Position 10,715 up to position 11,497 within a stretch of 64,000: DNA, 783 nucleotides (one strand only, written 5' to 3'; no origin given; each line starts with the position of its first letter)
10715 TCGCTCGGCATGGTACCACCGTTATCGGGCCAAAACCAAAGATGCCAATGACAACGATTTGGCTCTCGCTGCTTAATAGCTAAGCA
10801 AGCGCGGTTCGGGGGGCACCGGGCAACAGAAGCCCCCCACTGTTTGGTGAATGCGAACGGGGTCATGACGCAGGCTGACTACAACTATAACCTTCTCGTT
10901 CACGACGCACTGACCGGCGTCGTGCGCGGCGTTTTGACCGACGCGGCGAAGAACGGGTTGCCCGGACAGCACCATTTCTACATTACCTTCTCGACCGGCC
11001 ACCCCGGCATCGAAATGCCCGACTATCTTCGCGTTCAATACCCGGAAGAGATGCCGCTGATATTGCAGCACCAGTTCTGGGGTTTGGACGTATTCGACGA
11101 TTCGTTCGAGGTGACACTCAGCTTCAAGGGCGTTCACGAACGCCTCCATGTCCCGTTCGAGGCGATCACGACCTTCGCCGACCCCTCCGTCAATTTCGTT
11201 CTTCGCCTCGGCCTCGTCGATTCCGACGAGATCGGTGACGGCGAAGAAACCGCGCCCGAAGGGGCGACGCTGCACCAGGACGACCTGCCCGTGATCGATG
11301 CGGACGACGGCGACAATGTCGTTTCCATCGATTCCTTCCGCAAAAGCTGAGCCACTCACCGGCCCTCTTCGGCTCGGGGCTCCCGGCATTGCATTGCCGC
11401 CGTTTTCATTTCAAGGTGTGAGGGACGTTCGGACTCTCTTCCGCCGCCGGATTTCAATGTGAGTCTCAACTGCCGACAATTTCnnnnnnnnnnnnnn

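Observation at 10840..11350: ssrA sits immediately upstream of sspB; its 3' tail ends about 3 nt before the sspB start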

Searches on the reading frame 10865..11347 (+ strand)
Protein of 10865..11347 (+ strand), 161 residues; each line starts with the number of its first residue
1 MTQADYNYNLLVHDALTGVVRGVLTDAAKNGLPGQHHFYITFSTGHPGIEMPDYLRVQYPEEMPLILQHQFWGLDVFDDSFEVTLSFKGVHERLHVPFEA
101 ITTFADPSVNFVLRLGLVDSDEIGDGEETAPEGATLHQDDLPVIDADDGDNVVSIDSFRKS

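Call 8: search_protein_families(library=pfam, proteins=[window:10865-11347:+])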
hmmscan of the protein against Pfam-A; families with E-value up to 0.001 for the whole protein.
window:10865-11347:+ (161 aa): 1 family
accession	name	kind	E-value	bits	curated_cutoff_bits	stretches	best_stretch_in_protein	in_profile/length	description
PF04386.18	SspB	-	5.5e-39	134.1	27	1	11-130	2-121/156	Stringent starvation protein B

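Call 11: find_homologous_proteins(query=window:10865-11347:+, max_evalue=0.00001)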
Query window:10865-11347:+ (161 aa): 3243 proteins with E <= 0.00001 among 3268 candidates; the best 120 are listed.
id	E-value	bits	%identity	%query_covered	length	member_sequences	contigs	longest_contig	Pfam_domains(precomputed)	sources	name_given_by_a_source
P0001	4.0e-104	363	100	100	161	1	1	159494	PF04386.19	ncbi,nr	ncbi:MAG: hypothetical protein GY791_13080 [Alphaproteobacteria bacterium]|nr:hypothetical protein [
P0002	6.2e-75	269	77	100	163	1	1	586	PF04386.19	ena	-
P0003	6.2e-75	269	75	100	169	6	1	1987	PF04386.19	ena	-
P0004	8.7e-75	268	76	100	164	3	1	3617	PF04386.19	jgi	jgi:hypothetical protein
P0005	1.5e-74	267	75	100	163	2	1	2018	PF04386.19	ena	-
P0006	4.1e-71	256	74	100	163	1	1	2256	PF04386.19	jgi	-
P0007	3.9e-70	253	70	100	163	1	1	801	PF04386.19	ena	-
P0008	1.0e-69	252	73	99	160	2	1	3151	PF04386.19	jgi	jgi:hypothetical protein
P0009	1.8e-68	248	69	100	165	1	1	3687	PF04386.19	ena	-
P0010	1.7e-67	244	71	100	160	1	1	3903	PF04386.19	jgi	-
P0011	4.6e-67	243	70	100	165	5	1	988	PF04386.19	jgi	jgi:hypothetical protein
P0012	1.1e-66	242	71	99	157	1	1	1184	PF04386.19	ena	-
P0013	1.8e-58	215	63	100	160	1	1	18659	PF04386.19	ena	-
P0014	1.9e-58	215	64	100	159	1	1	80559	PF04386.19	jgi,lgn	-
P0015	4.7e-57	210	61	99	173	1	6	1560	PF04386.19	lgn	-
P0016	4.8e-56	207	58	100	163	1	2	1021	PF04386.19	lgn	-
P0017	1.3e-44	170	53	100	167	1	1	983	PF04386.19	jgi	jgi:hypothetical protein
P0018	3.1e-44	169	52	100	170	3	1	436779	PF04386.19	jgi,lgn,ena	-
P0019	4.2e-44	168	51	100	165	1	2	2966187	PF04386.19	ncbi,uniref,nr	ncbi:SspB family protein [Azospirillum agricola]|uniref:SspB family protein n=1 Tax=Azospirillum agr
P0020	5.4e-44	168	51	100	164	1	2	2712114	PF04386.19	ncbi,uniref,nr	ncbi:hypothetical protein TSH100_12385 [Azospirillum sp. TSH100]|uniref:SspB family protein n=1 Tax=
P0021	5.4e-44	168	51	100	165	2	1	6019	PF04386.19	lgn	-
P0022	5.7e-44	168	53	96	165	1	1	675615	PF04386.19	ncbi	-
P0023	9.5e-44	167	52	98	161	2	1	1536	PF04386.19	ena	-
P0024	1.1e-43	167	62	71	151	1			PF04386.19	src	-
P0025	1.5e-43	167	59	77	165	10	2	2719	PF04386.19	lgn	-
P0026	1.6e-43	166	51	100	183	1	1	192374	PF04386.19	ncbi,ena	-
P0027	1.6e-43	166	51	100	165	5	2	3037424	PF04386.19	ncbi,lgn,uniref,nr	ncbi:hypothetical protein VY88_12760 [Azospirillum thiophilum]|uniref:Stringent starvation protein B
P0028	1.8e-43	166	51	100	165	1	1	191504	PF04386.19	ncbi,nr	ncbi:hypothetical protein EI613_09830 [Azospirillum sp. 412522]|nr:ClpXP protease specificity-enhanc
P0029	2.3e-43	166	49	100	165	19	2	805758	PF04386.19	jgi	jgi:hypothetical protein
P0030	2.4e-43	166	49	100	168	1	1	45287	PF04386.19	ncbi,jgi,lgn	-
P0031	2.5e-43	166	51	100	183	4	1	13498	PF04386.19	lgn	-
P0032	2.9e-43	166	61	76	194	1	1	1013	PF04386.19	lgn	-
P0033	3.0e-43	165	63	71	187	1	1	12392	PF04386.19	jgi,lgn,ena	-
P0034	3.2e-43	165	52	100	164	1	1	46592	PF04386.19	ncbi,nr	ncbi:MAG: ClpXP protease specificity-enhancing factor SspB [Alphaproteobacteria bacterium]|nr:ClpXP 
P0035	4.3e-43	165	51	100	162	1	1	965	PF04386.19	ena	-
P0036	5.3e-43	165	51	100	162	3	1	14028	PF04386.19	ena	-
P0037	5.8e-43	165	62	71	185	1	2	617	PF04386.19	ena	-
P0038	5.9e-43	165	51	100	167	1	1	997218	PF04386.19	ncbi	-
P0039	7.3e-43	164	49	100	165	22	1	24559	PF04386.19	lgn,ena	-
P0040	7.4e-43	164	50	96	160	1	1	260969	PF04386.19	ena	-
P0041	9.6e-43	164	46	96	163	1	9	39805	PF04386.19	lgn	-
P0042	9.9e-43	164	51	96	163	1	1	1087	PF04386.19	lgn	-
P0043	1.1e-42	164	50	100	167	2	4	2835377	PF04386.19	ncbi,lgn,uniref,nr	ncbi:SspB family protein [Azospirillum doebereinerae]|uniref:Stringent starvation protein B n=1 Tax=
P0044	1.1e-42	164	49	100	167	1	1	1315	PF04386.19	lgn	-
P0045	1.1e-42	164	62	71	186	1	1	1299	PF04386.19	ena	-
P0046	1.3e-42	163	48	100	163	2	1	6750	PF04386.19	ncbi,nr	ncbi:MAG: ClpXP protease specificity-enhancing factor SspB [Rhodospirillales bacterium]|nr:ClpXP pro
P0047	1.4e-42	163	58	71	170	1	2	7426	PF04386.19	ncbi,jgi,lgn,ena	jgi:hypothetical protein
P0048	1.9e-42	163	49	100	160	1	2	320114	PF04386.19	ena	-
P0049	2.3e-42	163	52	100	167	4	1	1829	PF04386.19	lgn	-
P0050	2.4e-42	163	61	71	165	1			PF04386.19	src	-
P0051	2.5e-42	163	51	98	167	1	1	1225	PF04386.19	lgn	-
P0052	2.6e-42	162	61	68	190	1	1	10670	PF04386.19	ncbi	-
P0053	2.8e-42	162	51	100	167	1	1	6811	PF04386.19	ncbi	-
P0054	2.9e-42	162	48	100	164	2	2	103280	PF04386.19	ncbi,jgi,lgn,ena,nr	ncbi:MAG TPA: ClpXP protease specificity-enhancing factor SspB [Azospirillaceae bacterium]|nr:ClpXP 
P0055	3.0e-42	162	51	100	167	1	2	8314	PF04386.19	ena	-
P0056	3.2e-42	162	62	68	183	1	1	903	PF04386.19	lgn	-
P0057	3.2e-42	162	49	100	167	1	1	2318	PF04386.19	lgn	-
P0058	3.2e-42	162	48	96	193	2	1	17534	PF04386.19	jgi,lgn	-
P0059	3.4e-42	162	50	100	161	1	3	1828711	PF04386.19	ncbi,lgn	ncbi:MAG: ClpXP protease specificity-enhancing factor SspB [Alphaproteobacteria bacterium]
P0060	3.6e-42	162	59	71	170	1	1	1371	PF04386.19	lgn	-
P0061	4.0e-42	162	47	100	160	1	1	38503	PF04386.19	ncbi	-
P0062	4.0e-42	162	63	71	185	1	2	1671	PF04386.19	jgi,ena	-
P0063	4.1e-42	162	58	71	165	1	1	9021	PF04386.19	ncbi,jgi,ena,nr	ncbi:MAG TPA: ClpXP protease specificity-enhancing factor SspB [Azospirillaceae bacterium]|nr:ClpXP 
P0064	4.3e-42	162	50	98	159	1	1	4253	PF04386.19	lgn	-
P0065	4.4e-42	162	57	71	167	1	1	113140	PF04386.19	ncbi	-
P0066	4.4e-42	162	63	71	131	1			PF04386.19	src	-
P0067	5.6e-42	161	50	100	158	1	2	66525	PF04386.19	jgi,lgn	jgi:hypothetical protein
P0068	5.7e-42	161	49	100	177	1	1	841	PF04386.19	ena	-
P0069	8.6e-42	161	49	100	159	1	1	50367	PF04386.19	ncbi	-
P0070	8.9e-42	161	48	100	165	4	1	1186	PF04386.19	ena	-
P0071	8.9e-42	161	58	80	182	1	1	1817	PF04386.19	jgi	jgi:uncharacterized protein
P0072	9.1e-42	161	60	72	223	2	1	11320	PF04386.19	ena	-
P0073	9.5e-42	161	51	100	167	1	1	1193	PF04386.19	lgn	-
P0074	1.1e-41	160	52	89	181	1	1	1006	PF04386.19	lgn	-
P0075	1.1e-41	160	51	100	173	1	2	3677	PF04386.19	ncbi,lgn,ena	-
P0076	1.1e-41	160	50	96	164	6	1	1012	PF04386.19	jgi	-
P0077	1.1e-41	160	51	100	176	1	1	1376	PF04386.19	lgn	-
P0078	1.2e-41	160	50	100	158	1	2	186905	PF04386.19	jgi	jgi:hypothetical protein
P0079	1.2e-41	160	47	100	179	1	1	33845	PF04386.19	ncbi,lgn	ncbi:MAG: ClpXP protease specificity-enhancing factor SspB [Azospirillaceae bacterium]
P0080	1.3e-41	160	49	98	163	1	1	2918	PF04386.19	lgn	-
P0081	1.3e-41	160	61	71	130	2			PF04386.19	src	-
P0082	1.4e-41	160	50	100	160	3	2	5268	PF04386.19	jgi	-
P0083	1.5e-41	160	62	71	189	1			PF04386.19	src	-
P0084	1.5e-41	160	58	83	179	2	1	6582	PF04386.19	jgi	jgi:uncharacterized protein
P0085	1.5e-41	160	48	100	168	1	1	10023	PF04386.19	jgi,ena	-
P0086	1.6e-41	160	50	96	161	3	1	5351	PF04386.19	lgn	-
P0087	1.6e-41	160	48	96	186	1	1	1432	PF04386.19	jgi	-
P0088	1.7e-41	160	52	100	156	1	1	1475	PF04386.19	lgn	-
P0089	1.9e-41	160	48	100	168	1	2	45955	PF04386.19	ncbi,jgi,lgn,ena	jgi:hypothetical protein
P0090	2.1e-41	159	47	100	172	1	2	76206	PF04386.19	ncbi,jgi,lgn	-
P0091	2.1e-41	159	54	96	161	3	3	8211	PF04386.19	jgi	jgi:hypothetical protein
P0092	2.2e-41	159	50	100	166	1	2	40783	PF04386.19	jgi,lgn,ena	jgi:hypothetical protein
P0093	2.2e-41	159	51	96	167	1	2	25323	PF04386.19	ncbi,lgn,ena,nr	ncbi:MAG: ClpXP protease specificity-enhancing factor SspB [Proteobacteria bacterium]|nr:ClpXP prote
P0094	2.4e-41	159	52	94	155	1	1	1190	PF04386.19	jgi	-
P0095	2.5e-41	159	49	100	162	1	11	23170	PF04386.19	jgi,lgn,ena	-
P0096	2.6e-41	159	58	71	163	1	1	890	PF04386.19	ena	-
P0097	2.6e-41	159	50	96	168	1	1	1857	PF04386.19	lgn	-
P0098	2.7e-41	159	58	71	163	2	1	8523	PF04386.19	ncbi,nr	ncbi:MAG: ClpXP protease specificity-enhancing factor SspB [Pseudomonadota bacterium]|nr:ClpXP prote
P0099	2.7e-41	159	49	100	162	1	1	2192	PF04386.19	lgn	-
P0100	2.8e-41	159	52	100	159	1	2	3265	PF04386.19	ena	-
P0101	2.8e-41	159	49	96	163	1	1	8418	PF04386.19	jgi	jgi:hypothetical protein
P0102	3.1e-41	159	51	100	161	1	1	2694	PF04386.19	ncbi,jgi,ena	jgi:hypothetical protein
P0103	3.2e-41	159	48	96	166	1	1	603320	PF04386.19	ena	-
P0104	3.3e-41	159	49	100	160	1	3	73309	PF04386.19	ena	-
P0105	4.0e-41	159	48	100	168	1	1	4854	PF04386.19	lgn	-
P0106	4.1e-41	159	48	94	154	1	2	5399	PF04386.19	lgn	-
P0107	4.1e-41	159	47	100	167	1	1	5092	PF04386.19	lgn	-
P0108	4.4e-41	158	45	96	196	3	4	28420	PF04386.19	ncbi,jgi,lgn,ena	-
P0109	4.4e-41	158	49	100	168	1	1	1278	PF04386.19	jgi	jgi:hypothetical protein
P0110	4.5e-41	158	48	100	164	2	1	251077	PF04386.19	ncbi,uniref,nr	ncbi:ClpXP protease specificity-enhancing factor SspB [Azospirillum sp. SYSU D00513]|uniref:SspB fam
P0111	4.7e-41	158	47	100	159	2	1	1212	PF04386.19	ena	-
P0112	4.9e-41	158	61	71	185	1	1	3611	PF04386.19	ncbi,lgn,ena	-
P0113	4.9e-41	158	49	96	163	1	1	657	PF04386.19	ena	-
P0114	4.9e-41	158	48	100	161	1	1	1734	PF04386.19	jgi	-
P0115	5.5e-41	158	61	71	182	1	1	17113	PF04386.19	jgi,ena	-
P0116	5.9e-41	158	57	80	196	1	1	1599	PF04386.19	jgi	jgi:uncharacterized protein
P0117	6.0e-41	158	59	71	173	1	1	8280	PF04386.19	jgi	-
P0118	6.4e-41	158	61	71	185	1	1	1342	PF04386.19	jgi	jgi:hypothetical protein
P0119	6.6e-41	158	44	96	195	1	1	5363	PF04386.19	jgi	jgi:uncharacterized protein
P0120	6.7e-41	158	51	100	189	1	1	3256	PF04386.19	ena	-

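Call 15: find_related_loci(query=A1, collection=genome_contigs, flank=2500)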
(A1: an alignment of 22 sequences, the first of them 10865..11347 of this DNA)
Query A1 (161 aa) in genome_contigs; peptide patterns used: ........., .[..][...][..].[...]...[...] (x = any residue, [..] = any of these).
600 stretches matched a pattern (row limit reached: there are more); 579 encode a relative of the query (tblastn E <= 1e-3); the best 80 are kept; 80 distinct loci.
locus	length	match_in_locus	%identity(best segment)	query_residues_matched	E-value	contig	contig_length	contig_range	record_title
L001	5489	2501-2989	50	1-161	4e-48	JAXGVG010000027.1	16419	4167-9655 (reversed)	MAG: Alphaproteobacteria bacterium isolate AnMBR.bin438 bin438_27, whole genome shotgun sequence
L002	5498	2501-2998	49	1-161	2e-47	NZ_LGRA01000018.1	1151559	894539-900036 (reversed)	Azospirillum sp. TSO35-2 Contig03, whole genome shotgun sequence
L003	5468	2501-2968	48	7-161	2e-47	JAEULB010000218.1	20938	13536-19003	MAG: Rhodospirillaceae bacterium isolate new MAG-110 k141_3502427, whole genome shotgun sequence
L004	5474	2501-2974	50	1-161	7e-47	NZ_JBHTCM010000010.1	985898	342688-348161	Rhodocista pekingensis strain CGMCC 1.2194 platanus_K_17_124_10, whole genome shotgun sequence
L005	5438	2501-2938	51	6-160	6e-47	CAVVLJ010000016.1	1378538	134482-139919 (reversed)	MAG: uncultured proteobacterium isolate MFD09222.bin.2.131 genome assembly, contig: contig_64988, whole genome shotgun s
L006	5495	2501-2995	48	1-161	1e-46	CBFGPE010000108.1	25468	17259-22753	MAG TPA_asm: uncultured Azospirillum sp. isolate SRR14536363_concoct_32 genome assembly, contig: ERZ27321112.873, whole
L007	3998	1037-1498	47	7-161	2e-46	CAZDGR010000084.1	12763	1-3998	MAG TPA_asm: uncultured Rhizobium sp. isolate SRP150892_co1_281 genome assembly, contig: NODE_4904_length_12763_cov_6.32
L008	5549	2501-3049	48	1-161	8e-46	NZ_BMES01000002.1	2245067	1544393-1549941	Alsobacter metallidurans strain CGMCC 1.12214 sequence2, whole genome shotgun sequence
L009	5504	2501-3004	46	1-161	2e-45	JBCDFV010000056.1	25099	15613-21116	MAG: Pseudomonadota bacterium isolate P01_H01_bin.117 k141_2013195_length_25099_cov_18.7134, whole genome shotgun sequen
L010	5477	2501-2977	48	1-161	2e-45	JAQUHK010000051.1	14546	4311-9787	MAG: Alphaproteobacteria bacterium isolate STCSWMC_35 NODE_11310_length_14546_cov_3.875858_ST_CSWMC, whole genome shotgu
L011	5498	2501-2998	49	1-161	2e-44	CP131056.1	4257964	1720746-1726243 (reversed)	Hyphomicrobiales bacterium UR115 chromosome, complete genome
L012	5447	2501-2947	47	7-161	5e-44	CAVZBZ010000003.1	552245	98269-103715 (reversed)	MAG: uncultured Alphaproteobacteria bacterium isolate MFD00991.bin.1.150 genome assembly, contig: contig_23917, whole ge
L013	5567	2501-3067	42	1-161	4e-44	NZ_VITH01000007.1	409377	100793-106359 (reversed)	Azospirillum brasilense strain BR 11650 Ga0314197_107, whole genome shotgun sequence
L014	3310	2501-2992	46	1-161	5e-44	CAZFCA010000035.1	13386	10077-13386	MAG TPA_asm: uncultured Rhodospirillaceae bacterium isolate SRP192927_co4_464 genome assembly, contig: NODE_10466_length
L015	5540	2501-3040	43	6-161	1e-43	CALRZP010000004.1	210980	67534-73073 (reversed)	MAG: Asaia bogorensis isolate JJ-MAC3-364-1-m1-bin333 genome assembly, contig: JJ-MAC3-364-C10, whole genome shotgun seq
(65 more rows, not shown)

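Call 27: search_solved_structures(query=window:10865-11347:+, max_evalue=0.001, show_alignments=2)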
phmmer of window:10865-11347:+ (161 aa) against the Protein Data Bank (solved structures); distinct sequences matched with E-value up to 0.001: 3.
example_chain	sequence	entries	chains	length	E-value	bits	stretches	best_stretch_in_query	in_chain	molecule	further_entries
2nys_A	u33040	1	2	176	6.1e-34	120.5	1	3-160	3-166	AGR_C_3712p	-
2qas_A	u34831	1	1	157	4.4e-28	101.4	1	7-131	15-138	Hypothetical protein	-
2qaz_A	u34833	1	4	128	1.7e-27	99.5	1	7-115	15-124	SspB Protein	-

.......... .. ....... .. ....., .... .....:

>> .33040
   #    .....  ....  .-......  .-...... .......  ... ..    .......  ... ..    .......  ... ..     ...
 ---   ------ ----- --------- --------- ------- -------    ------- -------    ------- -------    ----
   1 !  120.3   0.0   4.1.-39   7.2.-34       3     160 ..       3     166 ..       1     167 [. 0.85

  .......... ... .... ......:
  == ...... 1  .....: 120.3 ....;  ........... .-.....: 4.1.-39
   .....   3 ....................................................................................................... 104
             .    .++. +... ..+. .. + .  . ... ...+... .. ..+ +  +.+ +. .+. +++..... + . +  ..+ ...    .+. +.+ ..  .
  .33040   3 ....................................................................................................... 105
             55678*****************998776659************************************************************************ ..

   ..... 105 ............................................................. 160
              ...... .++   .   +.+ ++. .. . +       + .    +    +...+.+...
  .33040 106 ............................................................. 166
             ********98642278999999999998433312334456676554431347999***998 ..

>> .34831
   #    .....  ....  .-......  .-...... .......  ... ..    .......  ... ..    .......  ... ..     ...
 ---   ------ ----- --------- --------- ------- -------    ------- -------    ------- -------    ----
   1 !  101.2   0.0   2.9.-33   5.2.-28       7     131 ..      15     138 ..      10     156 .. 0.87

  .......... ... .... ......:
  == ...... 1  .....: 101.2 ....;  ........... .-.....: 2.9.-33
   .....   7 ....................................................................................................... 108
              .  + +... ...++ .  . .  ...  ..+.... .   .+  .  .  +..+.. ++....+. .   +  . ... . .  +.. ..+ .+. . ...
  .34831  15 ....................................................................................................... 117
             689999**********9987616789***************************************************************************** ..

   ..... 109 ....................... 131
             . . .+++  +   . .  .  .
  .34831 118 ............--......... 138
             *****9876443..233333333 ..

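Call 32: find_encoding_contigs(protein=P0014, flank=2500, max_places=2)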
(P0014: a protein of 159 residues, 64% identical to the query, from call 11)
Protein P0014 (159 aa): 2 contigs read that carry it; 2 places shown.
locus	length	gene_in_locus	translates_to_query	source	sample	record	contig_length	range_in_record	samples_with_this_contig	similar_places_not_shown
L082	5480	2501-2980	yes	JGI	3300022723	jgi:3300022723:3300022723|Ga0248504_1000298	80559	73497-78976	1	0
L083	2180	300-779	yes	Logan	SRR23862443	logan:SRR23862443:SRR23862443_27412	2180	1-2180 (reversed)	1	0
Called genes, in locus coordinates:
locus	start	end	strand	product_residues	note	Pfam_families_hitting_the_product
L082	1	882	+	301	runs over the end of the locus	-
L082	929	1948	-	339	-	PF02511:Thy1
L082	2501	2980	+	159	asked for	PF04386:SspB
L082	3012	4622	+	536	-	PF05681:Fumerase, PF05683:Fumerase_C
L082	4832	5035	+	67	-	PF00313:CSD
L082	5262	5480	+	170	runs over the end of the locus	PF07386:DUF1499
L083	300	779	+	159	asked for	PF04386:SspB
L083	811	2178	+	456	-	?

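Call 33: find_encoding_contigs(protein=P0013, flank=2500, max_places=2)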
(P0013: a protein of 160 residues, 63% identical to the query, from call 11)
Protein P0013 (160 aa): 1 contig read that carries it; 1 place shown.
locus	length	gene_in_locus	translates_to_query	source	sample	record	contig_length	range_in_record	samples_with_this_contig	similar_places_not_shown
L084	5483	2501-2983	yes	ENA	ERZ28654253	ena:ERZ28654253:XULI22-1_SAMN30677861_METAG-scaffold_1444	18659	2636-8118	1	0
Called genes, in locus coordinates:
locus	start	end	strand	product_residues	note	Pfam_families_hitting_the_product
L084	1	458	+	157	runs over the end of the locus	PF04945:YHS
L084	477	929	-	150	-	PF04828:GFA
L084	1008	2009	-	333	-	PF02511:Thy1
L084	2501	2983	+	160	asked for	PF04386:SspB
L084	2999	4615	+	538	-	PF05681:Fumerase, PF05683:Fumerase_C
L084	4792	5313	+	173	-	PF07386:DUF1499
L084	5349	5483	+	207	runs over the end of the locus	PF20408:Abhydrolase_11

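Call 34: find_encoding_contigs(protein=P0009, flank=2500, max_places=1)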
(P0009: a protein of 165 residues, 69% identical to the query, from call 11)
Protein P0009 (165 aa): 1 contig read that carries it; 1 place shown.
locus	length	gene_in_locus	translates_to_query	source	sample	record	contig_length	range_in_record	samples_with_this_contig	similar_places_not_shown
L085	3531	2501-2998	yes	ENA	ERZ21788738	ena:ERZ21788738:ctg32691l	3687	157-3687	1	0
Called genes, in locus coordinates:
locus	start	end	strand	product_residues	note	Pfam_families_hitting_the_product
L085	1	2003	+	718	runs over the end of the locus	?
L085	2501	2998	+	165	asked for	PF04386:SspB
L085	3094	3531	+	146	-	?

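Call 35: find_encoding_contigs(protein=P0010, flank=2500, max_places=1)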
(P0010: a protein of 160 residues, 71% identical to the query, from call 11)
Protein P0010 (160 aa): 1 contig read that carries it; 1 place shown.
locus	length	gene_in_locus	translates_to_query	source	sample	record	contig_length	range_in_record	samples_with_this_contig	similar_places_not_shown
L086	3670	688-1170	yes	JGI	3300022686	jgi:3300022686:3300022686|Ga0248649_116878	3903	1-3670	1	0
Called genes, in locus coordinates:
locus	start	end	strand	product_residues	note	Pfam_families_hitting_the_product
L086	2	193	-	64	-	?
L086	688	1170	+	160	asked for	PF04386:SspB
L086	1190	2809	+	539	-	PF05681:Fumerase, PF05683:Fumerase_C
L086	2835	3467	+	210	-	PF20408:Abhydrolase_11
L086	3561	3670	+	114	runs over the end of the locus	?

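Call 36: find_encoding_contigs(protein=P0004, flank=2500, max_places=1)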
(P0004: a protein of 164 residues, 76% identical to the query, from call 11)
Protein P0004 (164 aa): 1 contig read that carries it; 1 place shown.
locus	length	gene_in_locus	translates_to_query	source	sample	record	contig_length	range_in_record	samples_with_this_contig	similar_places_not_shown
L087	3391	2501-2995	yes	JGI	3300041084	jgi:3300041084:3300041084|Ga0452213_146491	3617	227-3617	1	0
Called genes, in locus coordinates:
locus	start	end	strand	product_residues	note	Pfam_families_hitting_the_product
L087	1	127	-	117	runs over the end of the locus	?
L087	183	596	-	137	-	PF10604:Polyketide_cyc2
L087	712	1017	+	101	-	-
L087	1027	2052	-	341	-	PF02511:Thy1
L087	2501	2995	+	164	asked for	PF04386:SspB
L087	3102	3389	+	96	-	?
